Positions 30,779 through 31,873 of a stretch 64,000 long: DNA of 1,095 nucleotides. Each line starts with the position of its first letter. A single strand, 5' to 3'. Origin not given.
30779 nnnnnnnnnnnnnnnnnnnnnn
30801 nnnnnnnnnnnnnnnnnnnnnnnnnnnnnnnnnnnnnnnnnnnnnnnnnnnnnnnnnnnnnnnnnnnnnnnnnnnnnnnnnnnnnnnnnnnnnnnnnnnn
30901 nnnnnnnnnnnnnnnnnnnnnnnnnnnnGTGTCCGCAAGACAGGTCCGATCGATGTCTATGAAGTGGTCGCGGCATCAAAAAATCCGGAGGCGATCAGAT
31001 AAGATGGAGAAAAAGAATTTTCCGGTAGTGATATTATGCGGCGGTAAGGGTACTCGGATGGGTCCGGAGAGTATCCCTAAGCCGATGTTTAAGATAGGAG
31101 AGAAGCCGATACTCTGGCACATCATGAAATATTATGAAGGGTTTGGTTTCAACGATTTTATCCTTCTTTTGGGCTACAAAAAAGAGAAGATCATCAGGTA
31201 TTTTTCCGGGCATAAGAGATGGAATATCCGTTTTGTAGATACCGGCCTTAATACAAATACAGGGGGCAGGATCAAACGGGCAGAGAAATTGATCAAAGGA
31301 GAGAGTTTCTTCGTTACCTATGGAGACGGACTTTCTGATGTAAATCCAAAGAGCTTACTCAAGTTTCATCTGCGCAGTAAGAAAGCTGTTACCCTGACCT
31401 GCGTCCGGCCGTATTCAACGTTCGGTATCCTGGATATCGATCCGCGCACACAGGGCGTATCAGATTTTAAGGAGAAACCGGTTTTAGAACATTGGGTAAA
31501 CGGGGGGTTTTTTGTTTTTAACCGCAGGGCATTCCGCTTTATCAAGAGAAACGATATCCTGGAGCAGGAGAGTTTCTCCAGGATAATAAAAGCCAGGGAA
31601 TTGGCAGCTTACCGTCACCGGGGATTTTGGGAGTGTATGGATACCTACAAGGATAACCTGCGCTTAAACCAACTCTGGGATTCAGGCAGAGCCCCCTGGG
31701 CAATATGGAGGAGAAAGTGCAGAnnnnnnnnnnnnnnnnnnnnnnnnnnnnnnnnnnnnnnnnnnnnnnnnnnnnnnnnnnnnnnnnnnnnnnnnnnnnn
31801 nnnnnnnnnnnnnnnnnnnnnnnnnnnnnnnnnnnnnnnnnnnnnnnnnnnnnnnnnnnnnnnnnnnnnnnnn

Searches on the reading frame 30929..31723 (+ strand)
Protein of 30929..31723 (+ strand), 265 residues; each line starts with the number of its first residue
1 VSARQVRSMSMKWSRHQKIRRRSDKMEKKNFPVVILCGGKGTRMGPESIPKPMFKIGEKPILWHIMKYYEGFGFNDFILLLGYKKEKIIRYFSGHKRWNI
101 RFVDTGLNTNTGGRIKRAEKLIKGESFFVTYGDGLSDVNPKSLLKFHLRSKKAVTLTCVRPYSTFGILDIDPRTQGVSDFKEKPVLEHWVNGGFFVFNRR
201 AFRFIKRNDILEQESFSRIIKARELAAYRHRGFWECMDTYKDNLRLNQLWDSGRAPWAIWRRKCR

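Call 9: search_protein_families(library=pfam, proteins=[window:30929-31723:+], max_evalue=0.001)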
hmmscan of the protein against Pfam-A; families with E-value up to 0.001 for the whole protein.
window:30929-31723:+ (265 aa): 2 families
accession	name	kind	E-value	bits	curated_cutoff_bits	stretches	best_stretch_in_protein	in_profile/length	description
PF00483.29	NTP_transferase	-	4e-21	76.2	21.2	1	34-215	3-197/245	Nucleotidyl transferase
PF12804.13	NTP_transf_3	-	8.4e-08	33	27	1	33-92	1-55/160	MobA-like NTP transferase domain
